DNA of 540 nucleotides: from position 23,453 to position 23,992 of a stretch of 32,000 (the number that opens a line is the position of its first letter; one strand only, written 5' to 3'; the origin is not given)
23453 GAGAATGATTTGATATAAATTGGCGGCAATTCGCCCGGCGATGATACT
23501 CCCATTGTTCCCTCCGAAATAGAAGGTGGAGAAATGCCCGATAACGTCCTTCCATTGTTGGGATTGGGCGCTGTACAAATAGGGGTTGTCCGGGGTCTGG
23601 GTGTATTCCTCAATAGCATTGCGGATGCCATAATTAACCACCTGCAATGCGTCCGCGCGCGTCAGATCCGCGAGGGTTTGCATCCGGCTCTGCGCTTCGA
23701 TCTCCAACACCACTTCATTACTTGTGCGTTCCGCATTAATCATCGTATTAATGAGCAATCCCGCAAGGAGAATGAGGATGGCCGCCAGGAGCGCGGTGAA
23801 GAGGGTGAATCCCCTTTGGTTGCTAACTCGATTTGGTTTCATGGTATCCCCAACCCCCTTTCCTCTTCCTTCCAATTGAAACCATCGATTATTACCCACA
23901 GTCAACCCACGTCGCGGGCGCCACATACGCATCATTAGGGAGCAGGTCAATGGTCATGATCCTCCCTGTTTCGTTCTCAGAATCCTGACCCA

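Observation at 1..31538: Array of four divergent ~2,500-aa signal-anchored giant paralogs, the three complete ones each followed by a different small accessory gene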

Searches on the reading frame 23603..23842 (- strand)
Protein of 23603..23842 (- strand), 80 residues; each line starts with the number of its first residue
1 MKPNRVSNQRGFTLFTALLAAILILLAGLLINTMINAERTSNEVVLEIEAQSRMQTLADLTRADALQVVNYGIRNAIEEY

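Call 99: search_protein_families(library=pfam, proteins=[window:23603-23842:-], max_evalue=10)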
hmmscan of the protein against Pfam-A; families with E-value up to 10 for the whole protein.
seq(80 aa): 1 family
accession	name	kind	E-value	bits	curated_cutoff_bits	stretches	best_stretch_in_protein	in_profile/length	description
PF13400.11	Tad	-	0.02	15.7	22.3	1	13-34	4-23/47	Putative Flp pilus-assembly TadE/G-like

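Call 101: search_protein_families(library=ncbifam, proteins=[window:23603-23842:-], max_evalue=10)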
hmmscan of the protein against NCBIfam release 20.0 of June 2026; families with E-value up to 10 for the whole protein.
seq(80 aa): 1 family
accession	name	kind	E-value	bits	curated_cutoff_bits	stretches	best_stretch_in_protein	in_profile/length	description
NF041002.1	pilin_ComGF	equivalog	0.023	14.9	80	1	9-58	1-50/139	competence type IV pilus minor pilin ComGF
